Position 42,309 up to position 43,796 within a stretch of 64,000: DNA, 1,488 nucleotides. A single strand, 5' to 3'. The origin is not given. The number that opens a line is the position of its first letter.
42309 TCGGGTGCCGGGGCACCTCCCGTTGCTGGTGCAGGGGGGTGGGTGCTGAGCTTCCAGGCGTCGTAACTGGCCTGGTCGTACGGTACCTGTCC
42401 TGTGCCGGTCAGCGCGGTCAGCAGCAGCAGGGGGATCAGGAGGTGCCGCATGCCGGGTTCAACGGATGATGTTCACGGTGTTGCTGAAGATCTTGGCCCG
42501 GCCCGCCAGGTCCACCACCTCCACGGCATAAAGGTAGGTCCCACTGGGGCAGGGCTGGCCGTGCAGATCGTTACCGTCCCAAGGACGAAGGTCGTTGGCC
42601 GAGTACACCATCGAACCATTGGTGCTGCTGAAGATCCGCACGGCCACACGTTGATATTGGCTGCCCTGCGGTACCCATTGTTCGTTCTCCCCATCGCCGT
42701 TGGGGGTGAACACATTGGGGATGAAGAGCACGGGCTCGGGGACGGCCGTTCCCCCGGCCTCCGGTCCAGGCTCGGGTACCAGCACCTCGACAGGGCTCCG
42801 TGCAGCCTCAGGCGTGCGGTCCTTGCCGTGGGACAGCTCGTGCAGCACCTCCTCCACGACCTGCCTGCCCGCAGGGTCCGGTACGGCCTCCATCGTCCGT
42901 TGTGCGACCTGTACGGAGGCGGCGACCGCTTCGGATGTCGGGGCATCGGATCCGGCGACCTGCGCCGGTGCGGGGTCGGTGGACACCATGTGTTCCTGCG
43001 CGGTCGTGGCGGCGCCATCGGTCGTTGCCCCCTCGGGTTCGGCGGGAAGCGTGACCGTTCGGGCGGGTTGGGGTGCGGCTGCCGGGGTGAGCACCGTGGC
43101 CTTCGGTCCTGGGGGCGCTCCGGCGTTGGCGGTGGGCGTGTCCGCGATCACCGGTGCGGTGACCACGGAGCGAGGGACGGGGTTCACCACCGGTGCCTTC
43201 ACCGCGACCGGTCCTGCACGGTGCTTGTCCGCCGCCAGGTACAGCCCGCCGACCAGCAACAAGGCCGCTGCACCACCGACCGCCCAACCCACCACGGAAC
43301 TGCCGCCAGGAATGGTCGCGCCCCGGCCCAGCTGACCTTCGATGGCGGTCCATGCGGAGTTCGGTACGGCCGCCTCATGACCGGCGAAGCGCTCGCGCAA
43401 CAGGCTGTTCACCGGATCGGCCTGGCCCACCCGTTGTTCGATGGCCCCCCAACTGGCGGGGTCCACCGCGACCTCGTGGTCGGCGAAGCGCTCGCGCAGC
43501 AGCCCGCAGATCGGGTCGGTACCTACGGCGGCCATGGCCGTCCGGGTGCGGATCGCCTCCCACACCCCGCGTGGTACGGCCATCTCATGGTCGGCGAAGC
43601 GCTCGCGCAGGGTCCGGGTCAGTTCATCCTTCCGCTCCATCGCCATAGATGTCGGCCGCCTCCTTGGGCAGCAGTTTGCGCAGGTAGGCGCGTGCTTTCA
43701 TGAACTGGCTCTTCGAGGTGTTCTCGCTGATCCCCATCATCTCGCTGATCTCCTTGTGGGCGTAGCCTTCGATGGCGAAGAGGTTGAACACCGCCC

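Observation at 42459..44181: ECF sigma factor paired with an anti-sigma-like membrane protein that ends in a T9SS type-B C-terminal sorting domain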

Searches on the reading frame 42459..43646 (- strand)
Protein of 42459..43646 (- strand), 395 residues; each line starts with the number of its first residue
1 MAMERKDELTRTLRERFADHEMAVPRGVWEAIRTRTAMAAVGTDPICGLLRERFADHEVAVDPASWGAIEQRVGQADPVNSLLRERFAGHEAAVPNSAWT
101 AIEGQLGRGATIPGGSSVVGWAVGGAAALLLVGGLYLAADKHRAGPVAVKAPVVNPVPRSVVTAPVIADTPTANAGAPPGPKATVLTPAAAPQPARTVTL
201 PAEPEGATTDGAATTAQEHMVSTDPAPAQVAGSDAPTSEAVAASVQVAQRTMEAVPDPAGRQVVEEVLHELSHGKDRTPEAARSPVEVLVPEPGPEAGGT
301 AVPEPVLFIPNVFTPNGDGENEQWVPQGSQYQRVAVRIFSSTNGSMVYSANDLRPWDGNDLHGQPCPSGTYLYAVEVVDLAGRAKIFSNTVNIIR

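Call 3: search_protein_families(library=pfam, proteins=[window:42459-43646:-], max_evalue=0.1)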
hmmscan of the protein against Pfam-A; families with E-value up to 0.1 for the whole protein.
window:42459-43646:- (395 aa): 2 families
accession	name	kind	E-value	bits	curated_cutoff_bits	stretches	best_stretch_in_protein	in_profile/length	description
PF13585.12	CHU_C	-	3.9e-12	46.6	27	1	308-377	2-72/86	CHU_C Type IX secretion signal domain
PF13860.13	FlgD_ig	-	0.05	14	27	0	356-377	54-75/79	FlgD Ig-like domain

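Call 4: search_protein_families(library=ncbifam, proteins=[window:42459-43646:-], max_evalue=0.1)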
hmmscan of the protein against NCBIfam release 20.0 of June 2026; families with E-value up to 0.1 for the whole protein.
window:42459-43646:- (395 aa): 3 families
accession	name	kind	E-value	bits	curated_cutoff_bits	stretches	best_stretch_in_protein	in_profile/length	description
TIGR04131.1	Bac_Flav_CTERM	domain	8.7e-10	38.6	35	1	309-380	3-74/85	T9SS type B sorting domain-containing protein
NF041528.1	strep_LAETG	domain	0.0082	15.9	30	1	114-143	6-35/35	LAETG motif-containing sortase-dependent surface protein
NF033761.1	gliding_GltJ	equivalog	0.022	13.8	450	1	109-254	359-504/671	adventurous gliding motility protein GltJ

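Call 9: find_homologous_proteins(query=window:42459-43646:-, max_evalue=0.001)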
Query window:42459-43646:- (395 aa): 17 proteins with E <= 0.001 among 8000 candidates.
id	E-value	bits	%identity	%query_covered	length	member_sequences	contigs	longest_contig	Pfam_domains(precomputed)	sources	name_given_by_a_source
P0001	1.1e-255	866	100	100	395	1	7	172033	PF13585.13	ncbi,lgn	-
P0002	2.8e-141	489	63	100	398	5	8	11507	PF13585.13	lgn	-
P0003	8.4e-113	396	53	100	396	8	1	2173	PF13585.13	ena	-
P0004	7.4e-111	389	54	99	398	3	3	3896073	PF13585.13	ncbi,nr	ncbi:MAG: gliding motility-associated C-terminal domain-containing protein [Flavobacteriales bacteri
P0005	2.0e-107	378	50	99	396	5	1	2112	PF13585.13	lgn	-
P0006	3.9e-105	370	65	36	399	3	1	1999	PF13585.13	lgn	-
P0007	1.2e-94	336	50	100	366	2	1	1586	PF13585.13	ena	-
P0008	4.4e-65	239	37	100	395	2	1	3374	PF13585.13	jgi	-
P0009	4.4e-62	229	36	100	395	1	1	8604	PF13585.13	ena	-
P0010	3.8e-53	199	36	91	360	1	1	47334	PF13585.13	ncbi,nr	ncbi:MAG: gliding motility-associated C-terminal domain-containing protein [Flavobacteriales bacteri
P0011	6.4e-38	149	34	89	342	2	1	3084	PF13585.13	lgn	-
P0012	1.0e-31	129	30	89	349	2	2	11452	PF13585.13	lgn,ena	-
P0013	1.4e-29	122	30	89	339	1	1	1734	PF13585.13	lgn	-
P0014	3.3e-23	101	43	15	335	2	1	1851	PF13585.13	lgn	-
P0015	1.8e-22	98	41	19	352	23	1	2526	PF13585.13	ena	-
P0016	1.9e-22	98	43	18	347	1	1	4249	PF13585.13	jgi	-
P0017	3.1e-22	98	43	18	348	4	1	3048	PF13585.13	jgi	-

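Call 13: find_encoding_contigs(protein=P0004, flank=8000, max_places=2)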
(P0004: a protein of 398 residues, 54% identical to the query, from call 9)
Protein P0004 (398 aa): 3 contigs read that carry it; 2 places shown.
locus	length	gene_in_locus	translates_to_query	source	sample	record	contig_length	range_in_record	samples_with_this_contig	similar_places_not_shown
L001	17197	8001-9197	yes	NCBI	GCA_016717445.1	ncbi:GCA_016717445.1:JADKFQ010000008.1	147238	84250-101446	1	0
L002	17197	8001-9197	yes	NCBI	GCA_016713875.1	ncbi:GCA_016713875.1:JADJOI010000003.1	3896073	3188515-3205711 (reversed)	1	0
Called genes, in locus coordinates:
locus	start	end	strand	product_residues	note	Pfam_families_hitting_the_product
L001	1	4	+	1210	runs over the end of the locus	PF01839:FG-GAP (faint), PF13517:FG-GAP_3, PF24595:DUF7619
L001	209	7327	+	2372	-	PF13517:FG-GAP_3 (weak), PF17210:SdrD_B (faint), PF13517:FG-GAP_3 (weak), PF24595:DUF7619, PF06119:NIDO, PF18962:Por_Secre_tail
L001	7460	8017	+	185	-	PF07638:Sigma70_ECF (weak), PF04542:Sigma70_r2, PF08281:Sigma70_r4_2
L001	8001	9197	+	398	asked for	PF13585:CHU_C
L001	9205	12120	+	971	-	PF06119:NIDO, PF00801:PKD (faint), PF18911:PKD_4, PF13585:CHU_C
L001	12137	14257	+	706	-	PF00801:PKD (faint), PF06119:NIDO, PF18911:PKD_4, PF13585:CHU_C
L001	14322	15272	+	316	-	PF02219:MTHFR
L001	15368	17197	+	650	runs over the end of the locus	PF01433:Peptidase_M1, PF18962:Por_Secre_tail (weak)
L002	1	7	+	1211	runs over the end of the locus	PF01839:FG-GAP (faint), PF13517:FG-GAP_3, PF24595:DUF7619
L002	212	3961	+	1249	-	PF13517:FG-GAP_3 (weak), PF24595:DUF7619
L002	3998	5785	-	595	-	PF00009:GTP_EFTU, PF03144:GTP_EFTU_D2, PF22042:EF-G_D2 (faint), PF00679:EFG_C, PF06421:LepA_C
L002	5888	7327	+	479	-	PF06119:NIDO, PF18962:Por_Secre_tail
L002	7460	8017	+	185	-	PF07638:Sigma70_ECF (weak), PF04542:Sigma70_r2, PF08281:Sigma70_r4_2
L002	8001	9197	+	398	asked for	PF13585:CHU_C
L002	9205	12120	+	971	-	PF06119:NIDO, PF00801:PKD (faint), PF18911:PKD_4, PF13585:CHU_C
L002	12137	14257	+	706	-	PF00801:PKD (faint), PF06119:NIDO, PF18911:PKD_4, PF13585:CHU_C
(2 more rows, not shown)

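Call 14: find_encoding_contigs(protein=P0010, flank=8000, max_places=2)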
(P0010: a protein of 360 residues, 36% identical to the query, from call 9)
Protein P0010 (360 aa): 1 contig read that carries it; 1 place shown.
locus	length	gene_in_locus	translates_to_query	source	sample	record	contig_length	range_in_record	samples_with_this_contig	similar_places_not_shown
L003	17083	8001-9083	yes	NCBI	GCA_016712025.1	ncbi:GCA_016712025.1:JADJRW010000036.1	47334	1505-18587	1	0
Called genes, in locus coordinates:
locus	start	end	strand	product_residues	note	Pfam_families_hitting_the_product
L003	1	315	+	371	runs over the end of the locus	PF07593:UnbV_ASPIC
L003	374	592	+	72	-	-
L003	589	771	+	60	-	PF25056:DUF7793 (weak)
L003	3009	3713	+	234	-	PF07885:Ion_trans_2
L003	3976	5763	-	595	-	PF00009:GTP_EFTU, PF03144:GTP_EFTU_D2, PF22042:EF-G_D2 (weak), PF00679:EFG_C, PF06421:LepA_C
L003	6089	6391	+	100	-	-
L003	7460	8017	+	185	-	PF07638:Sigma70_ECF, PF04542:Sigma70_r2, PF08281:Sigma70_r4_2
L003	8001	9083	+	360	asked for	PF13585:CHU_C (faint)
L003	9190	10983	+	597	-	PF06119:NIDO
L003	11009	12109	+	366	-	PF18911:PKD_4, PF00801:PKD (faint), PF13585:CHU_C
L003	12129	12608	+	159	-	-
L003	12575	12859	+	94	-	-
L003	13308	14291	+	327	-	PF18911:PKD_4, PF00801:PKD (weak), PF13585:CHU_C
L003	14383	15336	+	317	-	PF02219:MTHFR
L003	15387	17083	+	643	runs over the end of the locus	PF01433:Peptidase_M1, PF18962:Por_Secre_tail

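Call 15: find_encoding_contigs(protein=P0012, flank=8000, max_places=2)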
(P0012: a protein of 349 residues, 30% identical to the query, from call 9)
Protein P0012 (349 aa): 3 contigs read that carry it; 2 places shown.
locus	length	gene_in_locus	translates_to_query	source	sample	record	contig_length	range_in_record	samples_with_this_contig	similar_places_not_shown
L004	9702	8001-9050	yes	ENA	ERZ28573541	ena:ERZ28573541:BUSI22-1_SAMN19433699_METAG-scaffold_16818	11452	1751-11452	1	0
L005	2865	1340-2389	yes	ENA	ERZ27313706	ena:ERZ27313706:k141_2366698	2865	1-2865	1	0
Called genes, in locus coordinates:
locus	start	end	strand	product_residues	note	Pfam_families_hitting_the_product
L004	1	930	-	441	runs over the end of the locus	-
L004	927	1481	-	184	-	PF07638:Sigma70_ECF (weak), PF04542:Sigma70_r2, PF08281:Sigma70_r4_2, PF04545:Sigma70_r4 (weak)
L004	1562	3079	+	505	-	-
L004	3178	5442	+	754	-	PF13517:FG-GAP_3, PF07593:UnbV_ASPIC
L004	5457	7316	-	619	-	-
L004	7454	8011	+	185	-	PF07638:Sigma70_ECF (weak), PF04542:Sigma70_r2, PF04545:Sigma70_r4 (faint), PF08281:Sigma70_r4_2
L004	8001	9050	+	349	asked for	PF13585:CHU_C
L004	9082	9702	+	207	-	?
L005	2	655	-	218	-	?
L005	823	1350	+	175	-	PF07638:Sigma70_ECF (weak), PF04542:Sigma70_r2, PF04545:Sigma70_r4 (faint), PF08281:Sigma70_r4_2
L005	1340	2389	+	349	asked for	PF13585:CHU_C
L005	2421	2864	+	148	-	?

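Call 17: find_encoding_contigs(protein=P0016, flank=8000, max_places=2)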
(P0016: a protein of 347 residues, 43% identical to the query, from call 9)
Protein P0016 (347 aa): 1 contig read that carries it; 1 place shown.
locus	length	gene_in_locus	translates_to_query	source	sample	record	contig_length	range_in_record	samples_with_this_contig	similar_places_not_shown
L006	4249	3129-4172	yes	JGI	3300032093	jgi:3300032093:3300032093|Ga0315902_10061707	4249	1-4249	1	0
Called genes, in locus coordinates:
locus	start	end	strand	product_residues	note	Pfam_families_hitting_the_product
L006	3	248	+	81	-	?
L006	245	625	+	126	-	PF02661:Fic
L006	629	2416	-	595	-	PF00009:GTP_EFTU, PF03144:GTP_EFTU_D2, PF22042:EF-G_D2 (weak), PF00679:EFG_C, PF06421:LepA_C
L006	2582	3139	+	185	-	PF07638:Sigma70_ECF, PF04542:Sigma70_r2, PF08281:Sigma70_r4_2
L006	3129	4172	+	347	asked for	PF13585:CHU_C (weak)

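Call 18: find_encoding_contigs(protein=P0009, flank=8000, max_places=2)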
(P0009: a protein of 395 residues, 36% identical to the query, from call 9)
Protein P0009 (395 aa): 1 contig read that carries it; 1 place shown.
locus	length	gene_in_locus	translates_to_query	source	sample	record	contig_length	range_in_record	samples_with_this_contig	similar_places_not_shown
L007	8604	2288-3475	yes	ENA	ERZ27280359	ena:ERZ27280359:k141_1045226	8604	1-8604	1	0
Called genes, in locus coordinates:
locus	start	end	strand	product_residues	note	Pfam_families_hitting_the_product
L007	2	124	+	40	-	?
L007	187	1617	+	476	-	PF06119:NIDO, PF18962:Por_Secre_tail (weak)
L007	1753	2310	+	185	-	PF07638:Sigma70_ECF, PF04542:Sigma70_r2, PF08281:Sigma70_r4_2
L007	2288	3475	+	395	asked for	PF13585:CHU_C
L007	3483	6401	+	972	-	PF06119:NIDO, PF00801:PKD (faint), PF18911:PKD_4, PF13585:CHU_C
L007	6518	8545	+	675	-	PF06119:NIDO, PF00801:PKD (faint), PF18911:PKD_4, PF13585:CHU_C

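Call 32: predict_structure(alignment_id=A1)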
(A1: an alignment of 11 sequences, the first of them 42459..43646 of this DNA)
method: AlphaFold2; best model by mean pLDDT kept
length: 395 residues; sequences in the alignment: 11
mean_pLDDT: 53.1   pTM: 0.29
mean pLDDT of the five models: 53.1, 51.6, 47.9, 45.4, 45.4
residues with pLDDT >= 90: 38; 70-90: 38; 50-70: 92; < 50: 227
segments of 3 or more residues with pLDDT < 50: 1-3, 17-26, 36-43, 56-61, 74-76, 87-94, 102-131, 133-177, 182-187, 189-191, 195-200, 202-224, 228-258, 271-292
pLDDT, mean of each block of 10 residues (from residue 1): 52 53 47 48 50 49 55 50 48 47 45 39 42 42 39 35 34 40 39 43 37 33 39 37 38 43 51 42 41 48 63 63 75 91 95 90 92 91 88 82
secondary structure, 60 per line:
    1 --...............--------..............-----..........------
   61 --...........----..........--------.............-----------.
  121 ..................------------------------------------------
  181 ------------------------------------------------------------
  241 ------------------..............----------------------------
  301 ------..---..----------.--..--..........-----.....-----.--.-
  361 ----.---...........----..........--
elements in order: H3-17 H26-39 H45-54 H63-73 H78-87 H96-108 H120-138 H259-272 E331-340 E346-350 E369-379 E384-393

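Call 54: find_related_loci(query=A1, collection=genome_contigs, flank=6000)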
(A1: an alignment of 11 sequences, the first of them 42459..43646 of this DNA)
Query A1 (395 aa) in genome_contigs; peptide patterns used: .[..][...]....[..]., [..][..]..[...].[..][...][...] (x = any residue, [..] = any of these).
600 stretches matched a pattern (row limit reached: there are more); 420 encode a relative of the query (tblastn E <= 1e-3); the best 80 are kept; 80 distinct loci.
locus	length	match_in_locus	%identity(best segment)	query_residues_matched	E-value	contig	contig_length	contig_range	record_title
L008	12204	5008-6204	53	1-395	1e-109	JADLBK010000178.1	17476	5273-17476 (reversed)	MAG: Flavobacteriales bacterium isolate SJ163 c_000001294773, whole genome shotgun sequence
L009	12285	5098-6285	53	1-395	8e-103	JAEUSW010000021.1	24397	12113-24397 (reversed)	MAG: Flavobacteriales bacterium isolate new MAG-313 k141_4282332, whole genome shotgun sequence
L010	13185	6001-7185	36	1-395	7e-68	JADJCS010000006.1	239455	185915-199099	MAG: Flavobacteriales bacterium isolate Aved_18-Q3-R54-62_BATAC.626 tig00009484-10-2391140, whole genome shotgun sequenc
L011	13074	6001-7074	29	6-395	2e-27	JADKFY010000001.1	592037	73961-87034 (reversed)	MAG: Flavobacteriales bacterium isolate Ribe_18-Q3-R11-54_BAT3C.418 tig00001415-10-5914220, whole genome shotgun sequenc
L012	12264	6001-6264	38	307-395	3e-14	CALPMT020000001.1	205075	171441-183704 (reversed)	MAG: Chitinophaga pinensis isolate HRS-ES8-bin-129 genome assembly, contig: HRS-ES8-C1, whole genome shotgun sequence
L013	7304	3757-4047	36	287-395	4e-14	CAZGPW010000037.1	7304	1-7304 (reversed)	MAG TPA_asm: uncultured Bacteroidales bacterium isolate SRP067234_co1_134 genome assembly, contig: k99_433069, whole gen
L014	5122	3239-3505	34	307-395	9e-14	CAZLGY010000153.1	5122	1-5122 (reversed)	MAG TPA_asm: uncultured Chryseobacterium sp. isolate SRP193358_co1_78 genome assembly, contig: NODE_52397_length_5122_co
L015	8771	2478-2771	41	297-395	1e-13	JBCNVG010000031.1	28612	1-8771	MAG: Bacteroidia bacterium isolate DT_Bin_51 contig31, whole genome shotgun sequence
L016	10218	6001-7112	49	6-395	2e-13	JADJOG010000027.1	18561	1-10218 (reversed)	MAG: Flavobacteriales bacterium isolate Fred_18-Q3-R57-64_BAT3C.352 tig00046230-10-185100, whole genome shotgun sequence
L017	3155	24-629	29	179-383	3e-13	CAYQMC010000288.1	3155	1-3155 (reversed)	MAG TPA_asm: uncultured Chryseobacterium sp. isolate binchicken_co208_44 genome assembly, contig: NODE_44349_length_3155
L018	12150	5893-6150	37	305-395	3e-13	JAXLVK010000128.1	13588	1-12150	MAG: Bacteroidia bacterium isolate STL-BAC54 C1.71.fa-128, whole genome shotgun sequence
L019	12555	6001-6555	28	214-395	9e-13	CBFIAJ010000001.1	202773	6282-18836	MAG: Flavobacteriales bacterium isolate Co_bin_614_strict genome assembly, contig: Co_bin_614_strict_c1, whole genome sh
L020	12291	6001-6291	36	299-395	1e-12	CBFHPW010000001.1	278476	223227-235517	MAG: Flavobacteriales bacterium isolate AGTU_80_bin_7_indstr genome assembly, contig: AGTU_80_bin_7_indstr_c1, whole gen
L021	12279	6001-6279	35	298-395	1e-12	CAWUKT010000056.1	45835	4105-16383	MAG: uncultured bacterium isolate SRR17458630_binner123_3_1705322953 genome assembly, contig: ERZ21854009.102, whole gen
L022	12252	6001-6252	41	309-395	1e-12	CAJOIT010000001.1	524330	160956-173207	uncultured Bacteroidales bacterium isolate Red_deer_4_mag_224 genome assembly, contig: scaffold_0, whole genome shotgun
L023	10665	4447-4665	42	4-76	2e-12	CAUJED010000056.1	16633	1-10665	MAG: Bacteroidota bacterium isolate KLAP38 genome assembly, contig: KLAP38_701388, whole genome shotgun sequence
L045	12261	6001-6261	36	309-395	9e-11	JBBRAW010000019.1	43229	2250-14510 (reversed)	MAG: Bacteroidia bacterium isolate Co_metawrap_2315 Cmw_2315_k141_24212689_length_43229_cov_9.9992, whole genome shotgun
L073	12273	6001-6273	39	307-395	1e-10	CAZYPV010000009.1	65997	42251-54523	MAG TPA_asm: uncultured Comamonadaceae bacterium isolate SRP342821_co1_240 genome assembly, contig: NODE_285_length_6599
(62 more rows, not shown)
